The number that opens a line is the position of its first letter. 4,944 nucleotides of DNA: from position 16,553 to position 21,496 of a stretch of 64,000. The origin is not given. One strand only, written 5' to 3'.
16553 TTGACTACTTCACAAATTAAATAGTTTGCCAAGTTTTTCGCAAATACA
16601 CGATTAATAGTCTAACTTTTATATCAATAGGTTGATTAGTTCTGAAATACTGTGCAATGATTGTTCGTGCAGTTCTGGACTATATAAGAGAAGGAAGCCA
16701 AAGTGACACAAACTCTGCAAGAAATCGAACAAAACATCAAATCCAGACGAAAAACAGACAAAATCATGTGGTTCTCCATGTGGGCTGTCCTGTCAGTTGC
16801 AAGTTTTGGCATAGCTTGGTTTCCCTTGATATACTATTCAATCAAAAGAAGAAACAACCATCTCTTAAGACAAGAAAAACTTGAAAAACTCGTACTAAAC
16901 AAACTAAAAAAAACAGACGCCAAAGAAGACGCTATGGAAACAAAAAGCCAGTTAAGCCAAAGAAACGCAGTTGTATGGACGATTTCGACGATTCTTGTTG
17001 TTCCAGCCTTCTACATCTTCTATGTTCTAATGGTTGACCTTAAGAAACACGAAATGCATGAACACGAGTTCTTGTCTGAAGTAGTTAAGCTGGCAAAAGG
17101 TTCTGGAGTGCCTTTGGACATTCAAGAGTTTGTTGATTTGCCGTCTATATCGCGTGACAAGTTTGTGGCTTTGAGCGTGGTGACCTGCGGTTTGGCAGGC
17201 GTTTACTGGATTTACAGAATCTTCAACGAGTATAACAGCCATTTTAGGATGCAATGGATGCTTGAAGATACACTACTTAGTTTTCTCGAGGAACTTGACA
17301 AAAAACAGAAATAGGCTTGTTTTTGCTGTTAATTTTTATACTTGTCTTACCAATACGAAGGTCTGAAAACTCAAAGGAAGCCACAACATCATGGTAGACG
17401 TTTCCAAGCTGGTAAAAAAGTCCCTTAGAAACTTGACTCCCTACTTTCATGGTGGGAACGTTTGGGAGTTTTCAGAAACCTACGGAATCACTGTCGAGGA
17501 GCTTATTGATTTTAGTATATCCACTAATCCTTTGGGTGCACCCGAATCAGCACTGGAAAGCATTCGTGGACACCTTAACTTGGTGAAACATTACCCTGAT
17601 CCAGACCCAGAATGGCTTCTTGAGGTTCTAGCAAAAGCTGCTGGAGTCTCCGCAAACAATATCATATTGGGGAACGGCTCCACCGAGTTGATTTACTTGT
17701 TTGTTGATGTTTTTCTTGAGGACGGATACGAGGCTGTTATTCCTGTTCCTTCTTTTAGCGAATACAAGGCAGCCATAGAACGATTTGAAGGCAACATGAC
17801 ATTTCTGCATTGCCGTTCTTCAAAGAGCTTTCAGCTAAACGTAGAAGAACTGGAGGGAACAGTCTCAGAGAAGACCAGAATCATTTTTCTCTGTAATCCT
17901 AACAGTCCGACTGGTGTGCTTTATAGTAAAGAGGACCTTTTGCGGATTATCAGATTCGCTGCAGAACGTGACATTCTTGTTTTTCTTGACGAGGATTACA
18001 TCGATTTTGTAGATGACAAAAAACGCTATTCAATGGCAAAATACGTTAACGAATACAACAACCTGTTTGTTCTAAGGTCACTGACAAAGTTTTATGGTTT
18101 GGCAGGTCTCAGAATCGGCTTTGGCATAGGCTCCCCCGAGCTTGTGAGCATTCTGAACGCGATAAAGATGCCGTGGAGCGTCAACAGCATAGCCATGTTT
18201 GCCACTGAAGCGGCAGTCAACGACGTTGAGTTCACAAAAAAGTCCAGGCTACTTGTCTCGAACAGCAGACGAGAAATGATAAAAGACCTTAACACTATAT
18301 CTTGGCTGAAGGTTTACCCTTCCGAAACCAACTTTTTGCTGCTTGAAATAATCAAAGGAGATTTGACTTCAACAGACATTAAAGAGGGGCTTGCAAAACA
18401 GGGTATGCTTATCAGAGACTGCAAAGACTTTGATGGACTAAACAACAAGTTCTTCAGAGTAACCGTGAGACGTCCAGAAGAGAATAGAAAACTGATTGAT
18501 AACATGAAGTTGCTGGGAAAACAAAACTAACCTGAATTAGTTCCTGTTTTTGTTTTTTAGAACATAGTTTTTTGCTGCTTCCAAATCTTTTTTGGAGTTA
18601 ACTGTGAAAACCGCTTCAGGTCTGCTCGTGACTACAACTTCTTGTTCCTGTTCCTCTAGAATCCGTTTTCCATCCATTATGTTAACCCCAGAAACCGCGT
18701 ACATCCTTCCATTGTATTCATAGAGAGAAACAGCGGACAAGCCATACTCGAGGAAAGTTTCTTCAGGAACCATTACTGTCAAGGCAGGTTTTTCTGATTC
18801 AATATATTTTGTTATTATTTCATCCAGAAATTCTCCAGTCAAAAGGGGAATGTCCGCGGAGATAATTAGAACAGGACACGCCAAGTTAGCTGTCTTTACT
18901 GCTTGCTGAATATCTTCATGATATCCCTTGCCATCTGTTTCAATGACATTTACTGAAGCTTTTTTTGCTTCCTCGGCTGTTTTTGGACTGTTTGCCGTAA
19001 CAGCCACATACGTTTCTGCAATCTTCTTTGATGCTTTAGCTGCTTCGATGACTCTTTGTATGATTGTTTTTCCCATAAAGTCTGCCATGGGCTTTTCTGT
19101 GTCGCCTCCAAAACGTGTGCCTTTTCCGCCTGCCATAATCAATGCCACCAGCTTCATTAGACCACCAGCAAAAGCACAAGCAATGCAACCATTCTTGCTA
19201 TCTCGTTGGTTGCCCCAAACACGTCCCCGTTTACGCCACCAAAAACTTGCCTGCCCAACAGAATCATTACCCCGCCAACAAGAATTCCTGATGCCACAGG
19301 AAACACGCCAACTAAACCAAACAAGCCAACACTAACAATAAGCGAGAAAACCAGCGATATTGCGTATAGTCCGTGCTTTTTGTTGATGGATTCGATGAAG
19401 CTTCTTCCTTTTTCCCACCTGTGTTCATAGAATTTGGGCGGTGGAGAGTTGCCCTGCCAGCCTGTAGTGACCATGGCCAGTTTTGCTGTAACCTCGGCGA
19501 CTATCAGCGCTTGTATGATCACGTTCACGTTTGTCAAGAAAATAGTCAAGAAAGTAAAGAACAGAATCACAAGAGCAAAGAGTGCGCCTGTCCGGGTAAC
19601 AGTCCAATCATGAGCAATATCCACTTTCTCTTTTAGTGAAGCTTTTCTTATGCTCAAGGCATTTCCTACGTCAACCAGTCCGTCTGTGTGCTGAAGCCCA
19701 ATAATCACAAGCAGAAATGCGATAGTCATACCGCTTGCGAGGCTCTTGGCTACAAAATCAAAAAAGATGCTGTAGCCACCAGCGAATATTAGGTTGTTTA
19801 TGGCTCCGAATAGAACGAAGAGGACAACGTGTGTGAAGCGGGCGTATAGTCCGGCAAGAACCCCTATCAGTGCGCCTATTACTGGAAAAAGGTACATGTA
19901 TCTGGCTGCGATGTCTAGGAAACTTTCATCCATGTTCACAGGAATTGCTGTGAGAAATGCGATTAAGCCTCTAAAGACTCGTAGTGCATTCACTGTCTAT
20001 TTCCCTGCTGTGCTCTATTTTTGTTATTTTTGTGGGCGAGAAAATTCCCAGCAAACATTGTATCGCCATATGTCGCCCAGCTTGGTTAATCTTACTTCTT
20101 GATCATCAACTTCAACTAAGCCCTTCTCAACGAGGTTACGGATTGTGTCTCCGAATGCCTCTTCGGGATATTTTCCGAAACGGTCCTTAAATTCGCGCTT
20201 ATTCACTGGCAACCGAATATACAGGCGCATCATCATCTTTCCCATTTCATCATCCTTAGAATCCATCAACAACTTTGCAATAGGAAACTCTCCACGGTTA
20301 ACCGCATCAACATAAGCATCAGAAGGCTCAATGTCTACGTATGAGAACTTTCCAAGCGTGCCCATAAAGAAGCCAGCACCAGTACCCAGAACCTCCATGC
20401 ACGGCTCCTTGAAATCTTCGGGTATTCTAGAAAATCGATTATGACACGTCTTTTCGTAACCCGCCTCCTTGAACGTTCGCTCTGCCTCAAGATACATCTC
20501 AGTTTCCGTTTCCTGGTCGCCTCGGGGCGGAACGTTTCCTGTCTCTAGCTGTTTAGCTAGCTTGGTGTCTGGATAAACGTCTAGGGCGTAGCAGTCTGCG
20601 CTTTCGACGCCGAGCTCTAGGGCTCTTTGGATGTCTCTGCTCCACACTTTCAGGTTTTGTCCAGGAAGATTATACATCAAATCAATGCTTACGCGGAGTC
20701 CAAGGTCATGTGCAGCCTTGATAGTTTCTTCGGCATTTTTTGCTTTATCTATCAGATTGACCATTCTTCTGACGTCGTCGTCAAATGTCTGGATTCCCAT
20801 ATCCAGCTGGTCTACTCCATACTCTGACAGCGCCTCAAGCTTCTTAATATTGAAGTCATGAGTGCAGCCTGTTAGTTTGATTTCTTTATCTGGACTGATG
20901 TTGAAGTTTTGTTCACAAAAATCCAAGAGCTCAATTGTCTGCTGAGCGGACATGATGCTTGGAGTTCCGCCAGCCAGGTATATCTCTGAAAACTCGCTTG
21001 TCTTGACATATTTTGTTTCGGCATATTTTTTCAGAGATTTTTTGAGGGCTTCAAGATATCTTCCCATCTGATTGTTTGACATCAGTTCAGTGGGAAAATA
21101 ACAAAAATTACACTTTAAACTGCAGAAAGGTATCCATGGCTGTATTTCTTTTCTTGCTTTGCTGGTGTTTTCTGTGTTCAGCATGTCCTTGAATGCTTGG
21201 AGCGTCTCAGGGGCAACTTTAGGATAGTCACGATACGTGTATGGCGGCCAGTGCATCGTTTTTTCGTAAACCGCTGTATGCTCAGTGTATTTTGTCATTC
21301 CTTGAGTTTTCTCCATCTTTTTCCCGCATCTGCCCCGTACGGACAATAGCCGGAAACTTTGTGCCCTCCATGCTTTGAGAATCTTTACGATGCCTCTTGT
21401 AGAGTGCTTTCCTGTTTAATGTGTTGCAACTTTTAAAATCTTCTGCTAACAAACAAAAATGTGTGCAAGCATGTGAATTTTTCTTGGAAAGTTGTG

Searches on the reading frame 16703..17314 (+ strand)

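Call 94: search_protein_families(library=pfam, max_evalue=0.0001, proteins=[window:16703-17314:+])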
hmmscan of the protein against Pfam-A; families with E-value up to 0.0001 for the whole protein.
window:16703-17314:+ (203 aa): 1 family
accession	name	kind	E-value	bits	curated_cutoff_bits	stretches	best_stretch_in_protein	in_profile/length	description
PF20403.5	DUF6693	-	1.4e-07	32.1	31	0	19-111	10-93/104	Family of unknown function (DUF6693)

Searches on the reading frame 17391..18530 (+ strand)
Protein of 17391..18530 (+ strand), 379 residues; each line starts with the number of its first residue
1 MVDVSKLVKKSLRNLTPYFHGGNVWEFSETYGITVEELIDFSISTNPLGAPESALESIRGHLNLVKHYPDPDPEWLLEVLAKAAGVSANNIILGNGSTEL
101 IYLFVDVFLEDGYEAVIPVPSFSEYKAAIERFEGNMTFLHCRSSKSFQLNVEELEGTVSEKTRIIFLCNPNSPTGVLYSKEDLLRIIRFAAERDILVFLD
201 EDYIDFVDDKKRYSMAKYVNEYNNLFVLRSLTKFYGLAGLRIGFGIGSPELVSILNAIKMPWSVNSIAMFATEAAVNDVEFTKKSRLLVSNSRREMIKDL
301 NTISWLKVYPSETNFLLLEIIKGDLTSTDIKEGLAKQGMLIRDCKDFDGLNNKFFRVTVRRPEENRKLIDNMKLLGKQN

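Call 94: search_protein_families(library=pfam, max_evalue=0.0001, proteins=[window:17391-18530:+])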
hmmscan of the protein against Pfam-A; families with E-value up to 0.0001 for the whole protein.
window:17391-18530:+ (379 aa): 1 family
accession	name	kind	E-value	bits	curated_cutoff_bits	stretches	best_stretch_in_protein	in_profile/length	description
PF00155.27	Aminotran_1_2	-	7.7e-54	183.7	19.7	1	37-370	2-359/361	Aminotransferase class I and II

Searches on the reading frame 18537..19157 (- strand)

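Call 95: search_protein_families(library=pfam, max_evalue=0.0001, proteins=[window:18537-19157:-])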
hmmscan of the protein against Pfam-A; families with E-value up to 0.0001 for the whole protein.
window:18537-19157:- (206 aa): 5 families
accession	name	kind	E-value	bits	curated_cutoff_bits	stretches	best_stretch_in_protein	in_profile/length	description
PF12804.13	NTP_transf_3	-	1.4e-19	71.2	27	1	5-139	1-131/160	MobA-like NTP transferase domain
PF02348.25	CTP_transf_3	-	4.8e-11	43.3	22.6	1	20-153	14-121/217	Cytidylyltransferase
PF01128.25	IspD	-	9.3e-10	39.1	27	1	4-129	2-128/221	2-C-methyl-D-erythritol 4-phosphate cytidylyltransferase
PF00483.29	NTP_transferase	-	1.7e-07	31.6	21.2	1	5-140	2-148/245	Nucleotidyl transferase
PF09837.15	DUF2064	-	0.0001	22.6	25.8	0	42-116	6-83/120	Uncharacterized protein conserved in bacteria (DUF2064)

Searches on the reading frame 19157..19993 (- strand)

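Call 95: search_protein_families(library=pfam, max_evalue=0.0001, proteins=[window:19157-19993:-])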
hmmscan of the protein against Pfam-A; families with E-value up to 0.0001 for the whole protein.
window:19157-19993:- (278 aa): 1 family
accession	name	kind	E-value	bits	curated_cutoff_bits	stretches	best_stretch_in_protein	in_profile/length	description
PF02654.20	CobS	-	1.2e-25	91.4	23.2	1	11-272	2-207/207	Cobalamin-5-phosphate synthase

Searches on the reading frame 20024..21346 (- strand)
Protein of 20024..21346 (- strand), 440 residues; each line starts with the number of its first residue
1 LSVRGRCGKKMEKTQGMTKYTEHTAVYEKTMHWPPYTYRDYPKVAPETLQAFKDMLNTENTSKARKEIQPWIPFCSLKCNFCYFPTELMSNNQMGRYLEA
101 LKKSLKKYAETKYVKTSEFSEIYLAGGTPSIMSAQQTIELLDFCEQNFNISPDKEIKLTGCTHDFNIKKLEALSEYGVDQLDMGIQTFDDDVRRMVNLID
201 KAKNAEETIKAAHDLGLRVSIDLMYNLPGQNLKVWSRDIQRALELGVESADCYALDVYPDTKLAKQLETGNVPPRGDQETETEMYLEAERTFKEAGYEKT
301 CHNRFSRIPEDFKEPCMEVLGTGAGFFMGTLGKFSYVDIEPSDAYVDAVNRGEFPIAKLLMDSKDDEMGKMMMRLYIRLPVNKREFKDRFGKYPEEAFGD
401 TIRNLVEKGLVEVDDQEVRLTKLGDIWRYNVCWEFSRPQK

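Call 95: search_protein_families(library=pfam, max_evalue=0.0001, proteins=[window:20024-21346:-])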
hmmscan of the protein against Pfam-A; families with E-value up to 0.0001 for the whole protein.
window:20024-21346:- (440 aa): 2 families
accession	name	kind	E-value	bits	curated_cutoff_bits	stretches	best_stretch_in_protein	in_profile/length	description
PF04055.27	Radical_SAM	-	8.2e-23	81.8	29.5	1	72-233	4-157/166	Radical SAM superfamily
PF06969.22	HemN_C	-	2e-09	37.8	24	1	371-424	11-64/67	HemN C-terminal domain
